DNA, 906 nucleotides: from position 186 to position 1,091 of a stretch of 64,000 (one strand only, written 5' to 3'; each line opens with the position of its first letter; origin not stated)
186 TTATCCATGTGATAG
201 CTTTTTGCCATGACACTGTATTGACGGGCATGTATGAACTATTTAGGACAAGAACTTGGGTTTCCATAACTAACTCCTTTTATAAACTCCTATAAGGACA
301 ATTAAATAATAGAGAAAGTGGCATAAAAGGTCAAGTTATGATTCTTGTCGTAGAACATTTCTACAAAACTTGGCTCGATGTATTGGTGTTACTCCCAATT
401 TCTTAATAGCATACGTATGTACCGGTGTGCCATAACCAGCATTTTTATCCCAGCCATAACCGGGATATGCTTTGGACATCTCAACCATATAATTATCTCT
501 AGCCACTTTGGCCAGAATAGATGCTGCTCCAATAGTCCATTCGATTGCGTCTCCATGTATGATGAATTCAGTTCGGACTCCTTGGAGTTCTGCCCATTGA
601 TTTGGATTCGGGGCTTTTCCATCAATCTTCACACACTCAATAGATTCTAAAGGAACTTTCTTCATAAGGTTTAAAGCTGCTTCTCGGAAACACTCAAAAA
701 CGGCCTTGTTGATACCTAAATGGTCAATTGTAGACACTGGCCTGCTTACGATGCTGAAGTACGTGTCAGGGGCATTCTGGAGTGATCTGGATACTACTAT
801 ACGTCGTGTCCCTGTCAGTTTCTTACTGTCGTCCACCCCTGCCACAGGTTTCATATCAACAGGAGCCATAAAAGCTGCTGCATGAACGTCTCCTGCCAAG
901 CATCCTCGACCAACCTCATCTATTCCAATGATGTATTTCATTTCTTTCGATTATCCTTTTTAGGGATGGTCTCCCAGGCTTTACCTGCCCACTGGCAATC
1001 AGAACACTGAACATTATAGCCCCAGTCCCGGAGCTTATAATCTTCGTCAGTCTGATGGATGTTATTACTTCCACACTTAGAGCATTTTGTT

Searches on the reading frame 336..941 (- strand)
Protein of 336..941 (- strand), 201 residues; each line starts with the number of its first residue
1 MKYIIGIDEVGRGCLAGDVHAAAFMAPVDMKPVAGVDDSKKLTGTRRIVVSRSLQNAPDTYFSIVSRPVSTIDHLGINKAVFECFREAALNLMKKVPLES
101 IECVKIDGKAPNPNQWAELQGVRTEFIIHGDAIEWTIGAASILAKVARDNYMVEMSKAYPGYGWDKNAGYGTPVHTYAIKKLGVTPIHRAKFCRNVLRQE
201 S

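Call 57: search_protein_families(library=pfam, alignment_id=A5, max_evalue=0.0001)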
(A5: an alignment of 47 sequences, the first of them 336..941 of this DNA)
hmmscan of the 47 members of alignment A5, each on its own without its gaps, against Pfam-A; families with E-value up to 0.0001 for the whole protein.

A. member 1, window:336-941:- (201 aa): 1 family
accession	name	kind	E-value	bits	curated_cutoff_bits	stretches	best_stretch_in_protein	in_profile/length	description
PF01351.25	RNase_HII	-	1.7e-34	119.9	25.8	1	5-194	1-198/199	Ribonuclease HII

B. families by the number of members that match (of 47 scanned): 29 families (the first 25 are shown)
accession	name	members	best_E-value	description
PF00145.23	DNA_methylase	1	1.1e-74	C-5 cytosine-specific DNA methylase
PF03747.19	ADP_ribosyl_GH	1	1e-61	ADP-ribosylglycohydrolase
PF00625.27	Guanylate_kin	1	6.8e-40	Guanylate kinase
PF01555.25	N6_N4_Mtase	1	1.1e-35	DNA methylase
PF01661.27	Macro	1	5.4e-35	Macro domain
PF01351.25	RNase_HII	1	1.7e-34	Ribonuclease HII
PF00692.24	dUTPase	1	3.8e-33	dUTPase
PF21906.2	NrtR_WHD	1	8.4e-22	NrtR DNA-binding winged helix domain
PF00383.29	dCMP_cyt_deam_1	1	1.1e-20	Cytidine and deoxycytidylate deaminase zinc-binding region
PF00293.34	NUDIX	1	1.5e-20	NUDIX domain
PF13302.13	Acetyltransf_3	1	7.1e-20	Acetyltransferase (GNAT) domain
PF00588.24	SpoU_methylase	1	5e-19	SpoU rRNA Methylase family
PF02540.23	NAD_synthase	1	1.5e-18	NAD synthase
PF01145.31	Band_7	1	7.1e-18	SPFH domain / Band 7 family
PF01467.32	CTP_transf_like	1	2.8e-17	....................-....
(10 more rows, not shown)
